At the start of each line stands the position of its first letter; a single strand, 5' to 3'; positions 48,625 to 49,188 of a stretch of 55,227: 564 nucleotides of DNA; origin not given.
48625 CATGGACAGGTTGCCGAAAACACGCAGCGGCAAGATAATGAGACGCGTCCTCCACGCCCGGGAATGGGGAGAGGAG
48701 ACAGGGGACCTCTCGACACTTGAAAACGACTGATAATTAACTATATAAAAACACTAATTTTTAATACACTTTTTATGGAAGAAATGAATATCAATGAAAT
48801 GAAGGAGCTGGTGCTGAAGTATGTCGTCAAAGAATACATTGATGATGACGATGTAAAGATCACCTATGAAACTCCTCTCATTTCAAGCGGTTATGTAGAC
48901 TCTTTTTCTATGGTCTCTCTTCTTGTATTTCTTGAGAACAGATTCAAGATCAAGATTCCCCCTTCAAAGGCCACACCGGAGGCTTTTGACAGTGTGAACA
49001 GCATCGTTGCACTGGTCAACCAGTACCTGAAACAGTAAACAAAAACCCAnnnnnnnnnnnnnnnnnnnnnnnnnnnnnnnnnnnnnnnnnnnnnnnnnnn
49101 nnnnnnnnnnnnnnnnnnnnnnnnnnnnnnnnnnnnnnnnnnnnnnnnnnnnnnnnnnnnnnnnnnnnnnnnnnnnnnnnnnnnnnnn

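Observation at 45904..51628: tdh and kbl separated by an AcsA-type adenylase, a DltC-like carrier protein and a second Kbl-type oxoamine synthase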

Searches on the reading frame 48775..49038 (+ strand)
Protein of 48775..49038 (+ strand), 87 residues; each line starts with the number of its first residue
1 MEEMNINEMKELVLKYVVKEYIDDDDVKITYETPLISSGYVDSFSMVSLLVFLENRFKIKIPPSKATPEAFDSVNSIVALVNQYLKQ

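Call 3: search_protein_families(library=pfam, proteins=[window:48775-49038:+])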
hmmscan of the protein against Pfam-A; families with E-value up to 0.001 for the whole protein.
window:48775-49038:+ (87 aa): 1 family
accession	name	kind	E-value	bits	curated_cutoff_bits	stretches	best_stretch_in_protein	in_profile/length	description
PF00550.31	PP-binding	-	5.6e-05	23.8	20.8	1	18-80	7-66/67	Phosphopantetheine attachment site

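Call 4: search_protein_families(library=ncbifam, proteins=[window:48775-49038:+], max_evalue=0.01)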
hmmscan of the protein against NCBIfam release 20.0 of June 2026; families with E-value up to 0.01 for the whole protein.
window:48775-49038:+ (87 aa): 15 families
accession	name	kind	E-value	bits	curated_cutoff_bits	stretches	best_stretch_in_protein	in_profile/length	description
NF052616.1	ACP_for_OlsHI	equivalog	1.4e-13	51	130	1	7-83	2-79/83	ornithine lipid biosynthesis acyl carrier protein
NF003464.0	PRK05087.1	equivalog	1.3e-11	44.4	68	1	8-83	2-76/78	D-alanine--poly(phosphoribitol) ligase subunit DltC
TIGR01688.1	dltC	equivalog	3.2e-08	33.6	52.35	1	17-83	7-73/73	D-alanine--poly(phosphoribitol) ligase subunit 2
NF058660.1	cispen_ACP_AmcB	equivalog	4.2e-08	33.3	80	1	22-83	16-77/80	cispentacin biosynthesis acyl carrier protein AmcB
TIGR00517.1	acyl_carrier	equivalog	7.8e-07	28.9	70.45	1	14-82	8-74/77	acyl carrier protein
NF005798.0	PRK07639.1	equivalog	2.3e-06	27.9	100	1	22-84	18-81/91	petrobactin biosynthesis protein AsbD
NF005480.0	PRK07081.1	equivalog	1.8e-05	24.6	72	1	35-84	28-76/83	acyl carrier protein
NF002148.0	PRK00982.1-2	subfamily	2.3e-05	24.1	71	1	14-83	9-76/79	acyl carrier protein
NF009104.0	PRK12449.1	equivalog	3.2e-05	23.8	70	1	15-79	11-70/80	acyl carrier protein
NF002150.0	PRK00982.1-4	subfamily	3.3e-05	24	66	1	14-83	10-77/80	acyl carrier protein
NF002147.0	PRK00982.1-1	equivalog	4.5e-05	23.2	84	1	17-80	15-76/83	acyl carrier protein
NF040636.1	AcpM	exception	5.3e-05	23.2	146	1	17-66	13-62/93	meromycolate extension acyl carrier protein AcpM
NF002149.0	PRK00982.1-3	equivalog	0.00031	20.6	106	1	14-81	8-73/78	acyl carrier protein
NF002151.0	PRK00982.1-5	equivalog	0.00036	20.6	92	1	9-81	4-73/78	acyl carrier protein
TIGR04069.1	ocin_ACP_rel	hypoth_equivalog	0.006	17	70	1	45-80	41-76/77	peptide maturation system acyl carrier-related protein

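Call 5: find_homologous_proteins(query=window:48775-49035:+, max_evalue=0.001)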
Query window:48775-49035:+ (87 aa): 4053 proteins with E <= 0.001 among 4053 candidates; the best 120 are listed.
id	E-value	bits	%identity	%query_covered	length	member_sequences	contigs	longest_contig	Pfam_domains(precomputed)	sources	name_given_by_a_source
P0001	1.3e-47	176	100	100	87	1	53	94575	-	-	-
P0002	1.8e-47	176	99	100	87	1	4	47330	-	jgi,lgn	jgi:acyl carrier protein/D-alanine--poly(phosphoribitol) ligase subunit 2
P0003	2.3e-47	175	99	100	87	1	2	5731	-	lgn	-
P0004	4.7e-47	174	99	100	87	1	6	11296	-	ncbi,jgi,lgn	jgi:acyl carrier protein/D-alanine--poly(phosphoribitol) ligase subunit 2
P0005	6.4e-47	174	98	100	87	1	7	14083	-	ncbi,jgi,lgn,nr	ncbi:MAG: acyl carrier protein [Bacteroidota bacterium]|jgi:acyl carrier protein/D-alanine--poly(pho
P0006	8.5e-47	174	99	100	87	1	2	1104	-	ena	-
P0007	9.6e-47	173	98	100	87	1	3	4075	-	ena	-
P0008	1.3e-46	173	97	100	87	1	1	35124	-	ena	-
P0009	1.3e-46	173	97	100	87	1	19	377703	-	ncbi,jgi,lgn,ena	ncbi:MAG: hypothetical protein ACM3NP_09115 [Actinomycetota bacterium]|jgi:acyl carrier protein/D-al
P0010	2.4e-46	172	95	100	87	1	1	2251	-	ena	-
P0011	2.5e-46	172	100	98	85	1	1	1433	-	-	-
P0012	2.5e-46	172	98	100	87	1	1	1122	-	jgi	jgi:acyl carrier protein/D-alanine--poly(phosphoribitol) ligase subunit 2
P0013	4.5e-46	171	95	100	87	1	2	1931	-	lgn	-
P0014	5.1e-46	171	95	100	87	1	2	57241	-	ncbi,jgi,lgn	jgi:acyl carrier protein/D-alanine--poly(phosphoribitol) ligase subunit 2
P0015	5.2e-46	171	95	100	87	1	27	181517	-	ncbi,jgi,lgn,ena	ncbi:MAG: phosphopantetheine-binding protein [Bacteroidales bacterium]|jgi:acyl carrier protein/D-al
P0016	5.3e-46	171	95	100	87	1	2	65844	PF00550.32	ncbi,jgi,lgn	-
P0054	4.8e-43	162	89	100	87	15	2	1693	PF00550.32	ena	-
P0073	2.9e-42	159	87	100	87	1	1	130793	PF00550.32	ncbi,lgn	ncbi:MAG: acyl carrier protein [Bacteroidales bacterium]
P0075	3.0e-42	159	87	100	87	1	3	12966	PF00550.32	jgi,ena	-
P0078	3.2e-42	159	87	100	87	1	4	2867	PF00550.32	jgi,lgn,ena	-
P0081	3.3e-42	159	86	100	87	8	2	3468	PF00550.32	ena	-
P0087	4.1e-42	159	86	100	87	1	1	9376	PF00550.32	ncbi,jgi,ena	-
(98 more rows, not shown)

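Call 8: find_related_loci(query=A1, collection=genome_contigs, flank=8000)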
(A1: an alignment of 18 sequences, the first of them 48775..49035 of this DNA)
Query A1 (87 aa) in genome_contigs; peptide patterns used: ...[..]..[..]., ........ (x = any residue, [..] = any of these).
599 stretches matched a pattern (row limit reached: there are more); 444 encode a relative of the query (tblastn E <= 1e-3); the best 80 are kept; 80 distinct loci.
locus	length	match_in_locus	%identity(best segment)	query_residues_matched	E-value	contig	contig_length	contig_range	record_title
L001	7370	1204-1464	100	1-87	2e-53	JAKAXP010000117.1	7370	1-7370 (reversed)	MAG: Bacteroidetes bacterium isolate YS1.bin4 NODE_4320_length_7370_cov_4.627364, whole genome shotgun sequence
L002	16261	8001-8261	91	1-87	2e-50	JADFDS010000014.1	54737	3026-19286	MAG: Bacteroidetes bacterium isolate QR_Bin.26 NODE_23_length_54737_cov_19.1197, whole genome shotgun sequence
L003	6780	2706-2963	93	1-86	2e-49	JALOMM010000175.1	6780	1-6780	MAG: Bacteroidales bacterium isolate Prado051 scaffold_47135, whole genome shotgun sequence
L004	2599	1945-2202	92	1-86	2e-49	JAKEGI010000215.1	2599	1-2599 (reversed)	MAG: Bacteroidales bacterium isolate PMV_4.124 PMV_4.124.k101_2686230, whole genome shotgun sequence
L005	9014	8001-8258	92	1-86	5e-49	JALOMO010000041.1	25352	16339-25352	MAG: Bacteroidales bacterium isolate Prado053 scaffold_1891, whole genome shotgun sequence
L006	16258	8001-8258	92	1-86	7e-49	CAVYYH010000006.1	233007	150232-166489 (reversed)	MAG: uncultured Bacteroidales bacterium isolate MFD02979.bin.1.67 genome assembly, contig: contig_58694, whole genome sh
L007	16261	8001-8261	90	1-87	4e-48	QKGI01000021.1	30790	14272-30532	MAG: Bacteroidetes bacterium isolate SZUA-524 scaffold_3096, whole genome shotgun sequence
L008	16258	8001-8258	90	1-86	7e-48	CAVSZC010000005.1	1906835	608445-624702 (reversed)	MAG: uncultured Bacteroidales bacterium isolate MFD04716.bin.1.420 genome assembly, contig: contig_34471, whole genome s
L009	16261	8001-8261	87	1-87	1e-47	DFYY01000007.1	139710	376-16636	MAG TPA_asm: Bacteroidales bacterium UBA4070 UBA4070_contig_5174, whole genome shotgun sequence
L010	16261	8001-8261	86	1-87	3e-47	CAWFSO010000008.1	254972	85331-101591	MAG: uncultured Rikenellaceae bacterium isolate MFD00905.bin.1.61 genome assembly, contig: contig_4540, whole genome sho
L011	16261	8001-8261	87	1-87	5e-47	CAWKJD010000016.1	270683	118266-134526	MAG: uncultured Bacteroidales bacterium isolate MFD01872.bin.1.312 genome assembly, contig: contig_82558, whole genome s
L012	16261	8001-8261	86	1-87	5e-47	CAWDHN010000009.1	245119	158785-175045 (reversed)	MAG: uncultured Rikenellaceae bacterium isolate MFD04716.bin.1.53 genome assembly, contig: contig_48452, whole genome sh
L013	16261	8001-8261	86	1-87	9e-47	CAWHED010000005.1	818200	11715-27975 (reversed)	MAG: uncultured Bacteroidales bacterium isolate MFD00905.bin.1.160 genome assembly, contig: contig_3313, whole genome sh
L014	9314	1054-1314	86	1-87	1e-46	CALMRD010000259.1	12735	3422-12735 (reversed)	MAG TPA_asm: uncultured Bacteroidales bacterium isolate SRR6284161_bin.35_CONCOCT_v1.1_MAG genome assembly, contig: ERZ7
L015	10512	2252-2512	86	1-87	7e-47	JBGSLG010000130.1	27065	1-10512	MAG: Bacteroidales bacterium isolate JTS-AC20 k141_2695213, whole genome shotgun sequence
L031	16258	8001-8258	84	1-86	4e-43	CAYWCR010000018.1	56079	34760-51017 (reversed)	MAG TPA_asm: uncultured Bacteroidales bacterium isolate binchicken_co259_28 genome assembly, contig: NODE_152_length_560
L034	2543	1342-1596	79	1-85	5e-43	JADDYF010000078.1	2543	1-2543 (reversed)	MAG: Bacteroidales bacterium isolate Aug_T1_C1_D5_161 Aug_T1_C1_D5_k121_5270915, whole genome shotgun sequence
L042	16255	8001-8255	80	1-85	2e-41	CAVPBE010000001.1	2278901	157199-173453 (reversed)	MAG: uncultured Bacteroidales bacterium isolate MFD00032.bin.1.235 genome assembly, contig: contig_13604, whole genome s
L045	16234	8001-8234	82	8-85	8e-41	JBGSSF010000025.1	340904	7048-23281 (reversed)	MAG: Bacteroidales bacterium isolate JTS-AC376 k141_1540365, whole genome shotgun sequence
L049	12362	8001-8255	76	1-85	1e-40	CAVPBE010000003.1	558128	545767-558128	MAG: uncultured Bacteroidales bacterium isolate MFD00032.bin.1.235 genome assembly, contig: contig_35342, whole genome s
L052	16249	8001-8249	77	5-87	2e-40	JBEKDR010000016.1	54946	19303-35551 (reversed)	MAG: Bacteroidales bacterium isolate SPRUCE 188 SPRUCE_188_16, whole genome shotgun sequence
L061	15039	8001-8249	75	1-87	9e-39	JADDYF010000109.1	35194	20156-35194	MAG: Bacteroidales bacterium isolate Aug_T1_C1_D5_161 Aug_T1_C1_D5_k121_5944872, whole genome shotgun sequence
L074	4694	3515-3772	67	1-86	8e-35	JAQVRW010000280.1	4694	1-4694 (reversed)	MAG: Candidatus Zixiibacteriota bacterium isolate STF1_26 NODE_75361_length_4694_cov_2.560105_Sandtown_F1, whole genome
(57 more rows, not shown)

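Call 14: search_protein_families(library=pfam, proteins=[L045:10019-10930:+, L031:8271-8966:+, L031:13344-14756:-], max_evalue=0.01)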
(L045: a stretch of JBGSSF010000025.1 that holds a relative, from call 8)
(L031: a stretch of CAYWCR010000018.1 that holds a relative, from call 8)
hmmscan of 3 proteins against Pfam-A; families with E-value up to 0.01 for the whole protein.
L045:10019-10930:+ (303 aa): 2 families
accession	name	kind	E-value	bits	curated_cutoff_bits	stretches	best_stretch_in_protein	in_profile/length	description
PF01545.26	Cation_efflux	-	6.2e-44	150.6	26.6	1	16-209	2-198/198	Cation efflux family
PF16916.11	ZT_dimer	-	3.6e-18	65.8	26.7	1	214-290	2-77/78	Dimerisation domain of Zinc Transporter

L031:8271-8966:+ (231 aa): 2 families
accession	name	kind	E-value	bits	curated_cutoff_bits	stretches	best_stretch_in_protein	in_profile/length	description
PF00149.33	Metallophos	-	1.2e-14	55.7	21.5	1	6-174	4-188/191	Calcineurin-like phosphoesterase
PF12850.12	Metallophos_2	-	3.4e-06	27.6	27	1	7-112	5-83/154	Calcineurin-like phosphoesterase superfamily domain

L031:13344-14756:- (470 aa): 2 families
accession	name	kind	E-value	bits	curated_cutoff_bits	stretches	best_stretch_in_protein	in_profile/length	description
PF02397.22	Bac_transf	-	1.4e-66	223.9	27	1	277-465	1-178/179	Bacterial sugar transferase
PF13727.12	CoA_binding_3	-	2.5e-07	31.3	25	1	72-238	13-172/175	CoA-binding domain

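Call 20: search_solved_structures(query=window:48775-49035:+, show_alignments=4, max_evalue=1)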
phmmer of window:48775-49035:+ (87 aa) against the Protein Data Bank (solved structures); distinct sequences matched with E-value up to 1: 88 (the best 60 are shown).
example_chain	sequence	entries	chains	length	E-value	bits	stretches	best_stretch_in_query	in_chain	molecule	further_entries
6cxt_A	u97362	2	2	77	8.3e-10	41.7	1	15-83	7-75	Alpha/beta hydrolase fold protein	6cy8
4bpg_A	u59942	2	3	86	6.9e-07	32.4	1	11-82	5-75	D-ALANINE--POLY(PHOSPHORIBITOL) LIGASE SUBUNIT 2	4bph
2my5_A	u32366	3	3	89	9.3e-07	32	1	12-81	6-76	Peptidyl carrier protein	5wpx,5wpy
2n5h_A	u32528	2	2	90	1.2e-06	31.6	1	7-83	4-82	Peptidyl carrier protein PltL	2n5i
6o6e_E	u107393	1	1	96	1.5e-06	31.3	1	7-83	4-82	Peptidyl carrier protein PltL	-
4bpf_A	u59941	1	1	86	1.9e-06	31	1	11-82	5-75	D-ALANINE--POLY(PHOSPHORIBITOL) LIGASE SUBUNIT 2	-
2my6_A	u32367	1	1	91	2e-06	30.9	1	11-81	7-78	Peptidyl carrier protein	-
1dv5_A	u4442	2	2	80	7.5e-06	29.1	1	18-83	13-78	APO-D-ALANYL CARRIER PROTEIN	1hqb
6bug_A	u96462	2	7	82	1.1e-05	28.6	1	20-82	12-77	D-alanyl carrier protein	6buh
8jf2_F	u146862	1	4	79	1.2e-05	28.5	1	21-82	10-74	D-alanyl carrier protein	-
5jdx_A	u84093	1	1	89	1.3e-05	28.3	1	12-83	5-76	Putative peptidyl carrier protein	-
7thn_E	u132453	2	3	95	1.6e-05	28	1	12-83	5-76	Probable acyl carrier protein PigG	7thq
5gxt_A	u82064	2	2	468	2.6e-05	27.4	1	11-83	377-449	Maltose-binding periplasmic protein,PigG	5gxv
4h2s_C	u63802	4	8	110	0.00026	24.2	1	27-83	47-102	Aminoacyl carrier protein 1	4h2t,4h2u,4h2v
7r49_H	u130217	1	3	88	0.00034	23.8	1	9-82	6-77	D-alanyl carrier protein 1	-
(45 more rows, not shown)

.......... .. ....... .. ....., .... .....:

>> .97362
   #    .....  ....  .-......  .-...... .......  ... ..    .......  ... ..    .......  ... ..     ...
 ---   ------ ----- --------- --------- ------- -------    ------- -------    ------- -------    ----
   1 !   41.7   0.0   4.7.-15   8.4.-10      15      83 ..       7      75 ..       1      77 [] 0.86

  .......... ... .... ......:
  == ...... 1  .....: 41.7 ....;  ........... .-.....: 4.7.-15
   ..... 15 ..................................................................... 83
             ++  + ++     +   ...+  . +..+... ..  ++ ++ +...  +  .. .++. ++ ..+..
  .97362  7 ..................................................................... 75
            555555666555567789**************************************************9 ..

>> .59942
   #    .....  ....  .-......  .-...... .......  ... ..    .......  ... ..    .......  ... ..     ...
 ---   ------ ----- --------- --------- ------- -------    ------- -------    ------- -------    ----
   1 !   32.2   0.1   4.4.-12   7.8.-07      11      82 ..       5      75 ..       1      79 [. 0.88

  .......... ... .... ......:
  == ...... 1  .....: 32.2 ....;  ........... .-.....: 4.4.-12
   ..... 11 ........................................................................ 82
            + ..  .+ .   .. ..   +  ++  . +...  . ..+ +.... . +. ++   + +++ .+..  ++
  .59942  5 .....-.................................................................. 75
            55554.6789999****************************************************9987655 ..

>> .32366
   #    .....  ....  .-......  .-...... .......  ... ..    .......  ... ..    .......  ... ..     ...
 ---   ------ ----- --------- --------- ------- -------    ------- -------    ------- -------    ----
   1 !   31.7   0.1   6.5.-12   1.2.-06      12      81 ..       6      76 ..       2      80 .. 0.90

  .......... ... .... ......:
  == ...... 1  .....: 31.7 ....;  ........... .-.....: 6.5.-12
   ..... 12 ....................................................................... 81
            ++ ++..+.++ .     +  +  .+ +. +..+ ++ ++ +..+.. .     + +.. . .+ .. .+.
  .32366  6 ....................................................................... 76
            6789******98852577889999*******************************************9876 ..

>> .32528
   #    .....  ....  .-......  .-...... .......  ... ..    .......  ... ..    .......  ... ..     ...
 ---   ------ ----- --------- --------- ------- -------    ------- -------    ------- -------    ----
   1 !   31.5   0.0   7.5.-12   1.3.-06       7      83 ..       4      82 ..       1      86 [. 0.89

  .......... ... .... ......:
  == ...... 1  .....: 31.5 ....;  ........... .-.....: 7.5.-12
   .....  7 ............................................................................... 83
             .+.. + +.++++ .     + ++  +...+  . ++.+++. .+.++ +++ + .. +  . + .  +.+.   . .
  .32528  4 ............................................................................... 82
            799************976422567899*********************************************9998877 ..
